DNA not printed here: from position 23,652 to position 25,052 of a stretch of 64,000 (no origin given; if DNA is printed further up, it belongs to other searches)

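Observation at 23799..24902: The extra clamp carries substitutions at positions that line the clamp-binding-motif pocket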

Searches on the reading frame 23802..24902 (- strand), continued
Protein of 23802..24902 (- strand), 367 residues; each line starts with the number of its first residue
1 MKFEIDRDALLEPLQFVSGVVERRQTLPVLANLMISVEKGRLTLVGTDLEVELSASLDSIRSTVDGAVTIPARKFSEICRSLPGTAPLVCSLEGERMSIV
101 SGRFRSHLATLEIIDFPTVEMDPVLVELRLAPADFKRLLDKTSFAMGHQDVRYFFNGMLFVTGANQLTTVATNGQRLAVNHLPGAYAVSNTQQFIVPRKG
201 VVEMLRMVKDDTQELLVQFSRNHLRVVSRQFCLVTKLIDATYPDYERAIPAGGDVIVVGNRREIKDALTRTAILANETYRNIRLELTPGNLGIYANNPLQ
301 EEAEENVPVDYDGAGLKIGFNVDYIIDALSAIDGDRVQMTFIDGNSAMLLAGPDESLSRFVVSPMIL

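Call 37: predict_structure(alignment_id=A1)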
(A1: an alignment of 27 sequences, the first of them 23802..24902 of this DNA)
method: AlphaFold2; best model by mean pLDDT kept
length: 367 residues; sequences in the alignment: 27
mean_pLDDT: 89.7   pTM: 0.86
mean pLDDT of the five models: 89.7, 89.7, 89.2, 87.9, 87.7
residues with pLDDT >= 90: 249; 70-90: 100; 50-70: 17; < 50: 1
segments of 3 or more residues with pLDDT < 50: none
pLDDT, mean of each block of 10 residues (from residue 1): 93 91 70 93 93 94 92 92 86 93 92 85 94 94 85 78 95 92 91 94 90 91 94 93 86 90 95 72 93 86 92 91 93 94 90 91 79
secondary structure, 60 per line:
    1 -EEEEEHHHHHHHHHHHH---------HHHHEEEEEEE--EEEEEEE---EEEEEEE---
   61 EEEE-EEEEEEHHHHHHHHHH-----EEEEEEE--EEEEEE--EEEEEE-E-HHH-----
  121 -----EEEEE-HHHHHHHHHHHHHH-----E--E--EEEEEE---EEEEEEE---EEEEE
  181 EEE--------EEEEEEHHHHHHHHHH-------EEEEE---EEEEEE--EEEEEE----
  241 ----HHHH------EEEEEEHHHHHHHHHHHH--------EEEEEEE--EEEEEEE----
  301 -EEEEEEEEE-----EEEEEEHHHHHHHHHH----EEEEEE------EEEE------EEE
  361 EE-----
elements in order: E2-6 H7-18 H28-31 E32-38 E41-47 E51-57 E61-64 E66-71 H72-81 E87-93 E96-101 E104-109 E126-130 H132-145 E157-162 E166-172 E176-183 E192-197 H198-207 E215-219 E223-228 E231-236 H245-248 E255-260 H261-272 E281-287 E290-296 E302-310 E316-321 H322-331 E336-341 E348-351 E358-362

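Call 41: fold_search(model_id=the predicted structure, library=pdb)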
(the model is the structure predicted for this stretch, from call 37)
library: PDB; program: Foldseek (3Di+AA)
matches with E <= 10: 1455; with E <= 0.001: 518
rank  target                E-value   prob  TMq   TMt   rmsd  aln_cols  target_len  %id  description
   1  6ams_C                1.1e-45  1.00  0.97  0.97   1.3       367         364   46  Crystal structure of the DNA polymerase III subunit beta from Pseudomonas aeruginosa (released 2017-11-01)
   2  6ams_D                1.2e-45  1.00  0.97  0.97   1.4       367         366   46  Crystal structure of the DNA polymerase III subunit beta from Pseudomonas aeruginosa (released 2017-11-01)
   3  4tsz_F                3.4e-45  1.00  0.97  0.97   1.3       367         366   46  Crystal structure of DNA polymerase sliding clamp from Pseudomonas aeruginosa with ligand (released 2014-09-10)
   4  4tr8_A                3.8e-45  1.00  0.96  0.93   1.3       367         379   45  Crystal structure of DNA polymerase sliding clamp from Pseudomonas aeruginosa (released 2014-09-10)
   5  4pnw_A                5.5e-45  1.00  0.94  0.94   1.9       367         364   44  E. coli sliding clamp in complex with (R)-6-bromo-9-(2-((S)-1-carboxy-2-phenylethylamino)-2-oxoethyl)-2,3,4,9-tetrahyd (released 2014-03-05)
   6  3pwe_A                6.4e-45  1.00  0.96  0.96   1.6       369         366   44  Crystal structure of the E. coli beta clamp mutant R103C, I305C, C260S, C333S at 2.2A resolution (released 2011-10-19)
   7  8pay_A                6.7e-45  1.00  0.96  0.95   1.4       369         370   44  Structure of the E.coli DNA polymerase sliding clamp with a covalently bound peptide 2. (released 2024-03-13)
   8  6fvm_A                7.5e-45  1.00  0.96  0.96   1.4       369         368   44  Mutant DNA polymerase sliding clamp from Escherichia coli with bound P7 peptide (released 2019-04-10)
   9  6ams_B                7.9e-45  1.00  0.96  0.97   1.4       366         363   45  Crystal structure of the DNA polymerase III subunit beta from Pseudomonas aeruginosa (released 2017-11-01)
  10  4tr8_B                8.8e-45  1.00  0.96  0.97   1.3       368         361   44  Crystal structure of DNA polymerase sliding clamp from Pseudomonas aeruginosa (released 2014-09-10)
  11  6fvl_C                1.1e-44  1.00  0.96  0.96   1.3       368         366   44  DNA polymerase sliding clamp from Escherichia coli with bound P7 peptide (released 2019-04-10)
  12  4tsz_A                1.3e-44  1.00  0.96  0.97   1.4       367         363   45  Crystal structure of DNA polymerase sliding clamp from Pseudomonas aeruginosa with ligand (released 2014-09-10)
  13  6ams_A                1.3e-44  1.00  0.96  0.97   1.4       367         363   45  Crystal structure of the DNA polymerase III subunit beta from Pseudomonas aeruginosa (released 2017-11-01)
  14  6pth_A                1.7e-44  1.00  0.96  0.96   1.5       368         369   46  Crystal structure of a DnaN sliding clamp (DNA polymerase III subunit beta) from Pseudomonas aeruginosa bound to grise (released 2019-08-07)
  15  7azc_C                1.8e-44  1.00  0.96  0.96   1.5       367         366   45  DNA polymerase sliding clamp from Escherichia coli with peptide 22 bound (released 2021-12-01)
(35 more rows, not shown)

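Call 47: search_protein_representatives(protein=window:23802-24902:-)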
Query: 367 residues. Proteins with E-value up to 0.001 (for the whole library): 37037; up to 1e-10: 21703; up to 1e-30: 3471. The best 150 are listed.
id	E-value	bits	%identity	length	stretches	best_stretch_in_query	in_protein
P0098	2.7e-112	391.7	52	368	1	1-367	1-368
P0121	1.5e-99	349.9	48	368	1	1-366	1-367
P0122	3.7e-97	342.0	48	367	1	1-367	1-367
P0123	1.0e-96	340.5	43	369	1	1-366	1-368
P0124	3.0e-95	335.7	47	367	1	1-366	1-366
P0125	4.6e-91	321.9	46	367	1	2-366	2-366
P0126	5.3e-89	315.1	44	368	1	1-367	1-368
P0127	8.7e-89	314.4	45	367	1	1-366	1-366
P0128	1.9e-87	310.0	42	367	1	1-366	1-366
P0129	1.9e-87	310.0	42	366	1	1-365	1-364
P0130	2.0e-87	310.0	44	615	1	1-366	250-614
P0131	5.9e-87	308.4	44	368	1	1-366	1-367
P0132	7.4e-87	308.1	43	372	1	1-367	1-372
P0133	1.4e-86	307.2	44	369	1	1-366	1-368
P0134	2.6e-86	306.3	48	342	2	1-210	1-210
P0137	4.9e-85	302.1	42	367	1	1-367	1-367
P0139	1.1e-84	300.9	42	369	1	1-366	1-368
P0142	8.3e-84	298.1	42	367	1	1-365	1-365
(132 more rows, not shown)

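Call 53: find_related_loci(query=A1, collection=viral_contigs, flank=5000)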
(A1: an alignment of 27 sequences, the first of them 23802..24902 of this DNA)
Query A1 (367 aa) in viral_contigs; peptide patterns used: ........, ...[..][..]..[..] (x = any residue, [..] = any of these).
131 stretches matched a pattern; 105 encode a relative of the query (tblastn E <= 1e-3); the best 80 are kept; 80 distinct loci.
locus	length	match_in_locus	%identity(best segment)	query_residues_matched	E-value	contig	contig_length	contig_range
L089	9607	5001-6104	34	1-365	9e-63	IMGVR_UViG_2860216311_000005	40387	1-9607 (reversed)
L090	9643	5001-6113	32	1-365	5e-56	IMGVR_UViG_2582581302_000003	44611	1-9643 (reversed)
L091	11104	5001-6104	32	1-365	1e-55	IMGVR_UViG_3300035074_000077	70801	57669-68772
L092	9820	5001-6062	35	1-350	2e-55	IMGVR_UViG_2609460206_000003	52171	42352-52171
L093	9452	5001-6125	31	1-365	3e-53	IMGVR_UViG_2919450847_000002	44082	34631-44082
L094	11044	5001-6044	31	1-346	2e-53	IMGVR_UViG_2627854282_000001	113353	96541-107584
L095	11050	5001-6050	33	1-365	2e-50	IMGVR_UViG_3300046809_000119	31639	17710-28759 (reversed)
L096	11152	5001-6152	34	1-367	3e-62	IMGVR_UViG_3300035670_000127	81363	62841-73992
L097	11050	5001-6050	30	1-365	1e-49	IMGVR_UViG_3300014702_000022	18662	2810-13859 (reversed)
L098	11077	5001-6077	31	1-365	8e-48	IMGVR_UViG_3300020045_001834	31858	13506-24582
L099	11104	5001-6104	31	1-365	8e-46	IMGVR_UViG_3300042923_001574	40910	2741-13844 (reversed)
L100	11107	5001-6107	31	1-365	7e-46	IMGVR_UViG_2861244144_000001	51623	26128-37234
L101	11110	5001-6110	29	1-365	2e-45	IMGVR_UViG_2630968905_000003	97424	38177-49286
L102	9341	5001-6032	29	1-343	1e-45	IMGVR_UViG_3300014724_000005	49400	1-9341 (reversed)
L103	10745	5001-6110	29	1-365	4e-45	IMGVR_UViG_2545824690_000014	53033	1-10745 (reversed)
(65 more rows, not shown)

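Call 64: find_encoding_contigs(protein=P0137, flank=5000, max_places=2)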
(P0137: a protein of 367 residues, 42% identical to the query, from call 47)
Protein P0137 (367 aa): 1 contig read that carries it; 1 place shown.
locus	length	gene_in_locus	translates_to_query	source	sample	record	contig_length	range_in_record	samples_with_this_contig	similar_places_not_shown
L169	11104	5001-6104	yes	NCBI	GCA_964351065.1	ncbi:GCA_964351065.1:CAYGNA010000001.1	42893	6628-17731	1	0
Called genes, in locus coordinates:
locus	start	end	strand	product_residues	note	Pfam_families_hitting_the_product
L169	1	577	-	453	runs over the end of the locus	PF10396:TrmE_N, PF12631:MnmE_helical, PF03193:RsgA_GTPase (faint), PF00350:Dynamin_N (faint), PF01926:MMR_HSR1, PF02421:FeoB_N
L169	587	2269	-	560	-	PF14849:YidC_periplas, PF02096:60KD_IMP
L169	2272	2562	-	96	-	PF01809:YidD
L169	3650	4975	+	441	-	PF11638:DnaA_N, PF00308:Bac_DnaA, PF01695:IstB_IS21, PF22688:Hda_lid (weak), PF08299:Bac_DnaA_C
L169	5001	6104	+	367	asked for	PF00712:DNA_pol3_beta, PF02767:DNA_pol3_beta_2, PF02768:DNA_pol3_beta_3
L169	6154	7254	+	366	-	PF00712:DNA_pol3_beta, PF02767:DNA_pol3_beta_2, PF02768:DNA_pol3_beta_3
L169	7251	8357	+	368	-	PF02463:SMC_N, PF13175:AAA_15, PF13476:AAA_23, PF13304:AAA_21 (faint)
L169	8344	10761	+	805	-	PF02518:HATPase_c, PF00204:DNA_gyraseB, PF01751:Toprim, PF21249:GyrB_hook, PF18053:GyrB_insert, PF00986:DNA_gyraseB_C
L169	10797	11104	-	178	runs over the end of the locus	PF08645:PNK3P, PF00702:Hydrolase, PF13419:HAD_2 (weak), PF13242:Hydrolase_like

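Call 65: find_encoding_contigs(protein=P0142, flank=5000, max_places=2)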
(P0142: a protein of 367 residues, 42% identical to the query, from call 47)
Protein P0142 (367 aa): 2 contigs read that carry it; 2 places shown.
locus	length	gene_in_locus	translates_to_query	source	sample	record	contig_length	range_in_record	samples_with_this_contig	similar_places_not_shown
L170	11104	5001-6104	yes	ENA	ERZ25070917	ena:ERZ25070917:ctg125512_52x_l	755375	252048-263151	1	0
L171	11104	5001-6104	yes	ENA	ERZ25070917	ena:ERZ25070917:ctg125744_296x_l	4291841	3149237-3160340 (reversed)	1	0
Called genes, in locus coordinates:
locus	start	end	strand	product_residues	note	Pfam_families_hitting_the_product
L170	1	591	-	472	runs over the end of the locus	PF10396:TrmE_N, PF12631:MnmE_helical, PF00350:Dynamin_N (faint), PF01926:MMR_HSR1, PF02421:FeoB_N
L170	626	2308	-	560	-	PF14849:YidC_periplas, PF02096:60KD_IMP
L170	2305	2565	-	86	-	PF01809:YidD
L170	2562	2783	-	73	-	PF00825:Ribonuclease_P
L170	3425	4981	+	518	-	PF11638:DnaA_N, PF13191:AAA_16 (faint), PF00308:Bac_DnaA, PF00004:AAA (faint), PF13401:AAA_22 (faint), PF08299:Bac_DnaA_C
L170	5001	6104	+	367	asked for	PF00712:DNA_pol3_beta, PF02767:DNA_pol3_beta_2, PF02768:DNA_pol3_beta_3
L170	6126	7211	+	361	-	PF02463:SMC_N, PF13175:AAA_15 (weak), PF13476:AAA_23, PF13304:AAA_21 (weak)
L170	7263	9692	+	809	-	PF02518:HATPase_c, PF00204:DNA_gyraseB, PF01751:Toprim, PF21249:GyrB_hook, PF18053:GyrB_insert, PF00986:DNA_gyraseB_C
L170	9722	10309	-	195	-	PF00702:Hydrolase, PF13419:HAD_2 (faint), PF13242:Hydrolase_like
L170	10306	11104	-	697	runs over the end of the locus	PF02092:tRNA_synt_2f, PF05746:DALR_1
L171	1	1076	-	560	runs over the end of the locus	PF14849:YidC_periplas, PF02096:60KD_IMP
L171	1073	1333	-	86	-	PF01809:YidD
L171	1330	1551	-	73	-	PF00825:Ribonuclease_P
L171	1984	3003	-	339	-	PF13384:HTH_23 (weak), PF13551:HTH_29 (weak), PF13565:HTH_32, PF13683:rve_3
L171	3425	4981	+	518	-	PF11638:DnaA_N, PF13191:AAA_16 (faint), PF00308:Bac_DnaA, PF00004:AAA (faint), PF13401:AAA_22 (faint), PF08299:Bac_DnaA_C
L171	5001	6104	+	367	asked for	PF00712:DNA_pol3_beta, PF02767:DNA_pol3_beta_2, PF02768:DNA_pol3_beta_3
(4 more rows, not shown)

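Call 67: find_encoding_contigs(protein=P0139, flank=5000, max_places=2)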
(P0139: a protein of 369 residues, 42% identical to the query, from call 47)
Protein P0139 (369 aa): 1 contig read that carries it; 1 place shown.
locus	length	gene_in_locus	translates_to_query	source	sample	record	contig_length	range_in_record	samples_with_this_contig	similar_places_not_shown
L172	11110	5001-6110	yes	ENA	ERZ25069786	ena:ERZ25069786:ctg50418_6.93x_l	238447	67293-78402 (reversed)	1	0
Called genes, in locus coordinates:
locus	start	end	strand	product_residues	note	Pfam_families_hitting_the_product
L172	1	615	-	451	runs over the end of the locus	PF10396:TrmE_N, PF12631:MnmE_helical, PF01926:MMR_HSR1, PF02421:FeoB_N (weak)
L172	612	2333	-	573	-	PF14849:YidC_periplas, PF02096:60KD_IMP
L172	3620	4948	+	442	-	PF11638:DnaA_N, PF00308:Bac_DnaA, PF01695:IstB_IS21 (weak), PF13401:AAA_22 (faint), PF00004:AAA (weak), PF08299:Bac_DnaA_C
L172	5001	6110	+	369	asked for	PF00712:DNA_pol3_beta, PF02767:DNA_pol3_beta_2, PF02768:DNA_pol3_beta_3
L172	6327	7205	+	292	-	PF02463:SMC_N (weak)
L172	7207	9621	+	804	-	PF02518:HATPase_c, PF00204:DNA_gyraseB, PF01751:Toprim, PF21249:GyrB_hook, PF18053:GyrB_insert, PF00986:DNA_gyraseB_C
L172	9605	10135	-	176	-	PF00702:Hydrolase, PF13419:HAD_2 (weak), PF13242:Hydrolase_like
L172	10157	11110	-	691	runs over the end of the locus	PF02092:tRNA_synt_2f, PF05746:DALR_1 (weak)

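Call 71: list_cluster_members(proteins=[window:23802-24902:-, P0057, P0088])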
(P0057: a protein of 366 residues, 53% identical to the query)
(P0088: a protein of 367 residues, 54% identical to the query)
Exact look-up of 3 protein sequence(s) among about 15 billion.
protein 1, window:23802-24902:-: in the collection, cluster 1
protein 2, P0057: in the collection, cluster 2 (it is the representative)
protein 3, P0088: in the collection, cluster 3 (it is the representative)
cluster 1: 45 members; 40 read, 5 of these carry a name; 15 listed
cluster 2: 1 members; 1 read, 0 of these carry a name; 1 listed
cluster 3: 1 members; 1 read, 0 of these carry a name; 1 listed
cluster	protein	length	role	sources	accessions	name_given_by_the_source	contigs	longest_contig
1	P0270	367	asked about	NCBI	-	-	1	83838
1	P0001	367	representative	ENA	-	-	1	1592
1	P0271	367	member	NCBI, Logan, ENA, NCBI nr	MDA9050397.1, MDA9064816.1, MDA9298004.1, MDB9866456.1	DNA polymerase III subunit beta [Pseudomonadales bacterium]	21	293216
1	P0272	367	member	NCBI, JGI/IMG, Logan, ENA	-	DNA polymerase-3 subunit beta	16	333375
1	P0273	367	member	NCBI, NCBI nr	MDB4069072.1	DNA polymerase III subunit beta [Pseudomonadales bacterium]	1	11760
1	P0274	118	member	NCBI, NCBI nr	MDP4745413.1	MAG: DNA polymerase III subunit beta, partial [Porticoccaceae bacterium] | DNA polymerase III subunit beta [Porticoccaceae bacterium]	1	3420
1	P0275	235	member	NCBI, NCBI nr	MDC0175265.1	DNA polymerase III subunit beta, partial [Pseudomonadales bacterium] | DNA polymerase III subunit beta [Pseudomonadales bacterium]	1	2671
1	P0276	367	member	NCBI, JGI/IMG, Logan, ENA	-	-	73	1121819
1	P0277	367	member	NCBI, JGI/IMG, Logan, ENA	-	-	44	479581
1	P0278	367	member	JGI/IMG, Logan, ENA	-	-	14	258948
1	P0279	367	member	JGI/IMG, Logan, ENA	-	-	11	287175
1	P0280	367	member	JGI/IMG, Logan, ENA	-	-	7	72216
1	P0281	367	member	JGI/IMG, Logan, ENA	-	-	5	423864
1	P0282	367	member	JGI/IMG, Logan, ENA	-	-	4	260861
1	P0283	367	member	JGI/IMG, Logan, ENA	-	-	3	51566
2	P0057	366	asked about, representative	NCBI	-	-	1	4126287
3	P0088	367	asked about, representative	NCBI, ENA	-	-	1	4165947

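Call 72: search_protein_families(library=pfam, proteins=[P0130], max_evalue=0.00001)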
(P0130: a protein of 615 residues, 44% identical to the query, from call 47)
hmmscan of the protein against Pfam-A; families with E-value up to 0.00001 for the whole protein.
P0130 (615 aa): 4 families
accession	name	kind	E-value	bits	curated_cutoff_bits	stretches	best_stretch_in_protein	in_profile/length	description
PF00712.24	DNA_pol3_beta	-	2.4e-48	163.7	24.4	1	250-369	1-120/120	DNA polymerase III beta subunit, N-terminal domain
PF02767.21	DNA_pol3_beta_2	-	1.2e-46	158.2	27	1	378-492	1-116/116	DNA polymerase III beta subunit, central domain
PF02768.20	DNA_pol3_beta_3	-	1.5e-45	154.3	27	1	494-614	1-121/121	DNA polymerase III beta subunit, C-terminal domain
PF01353.27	GFP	-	4e-44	151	22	1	19-223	1-165/169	Green fluorescent protein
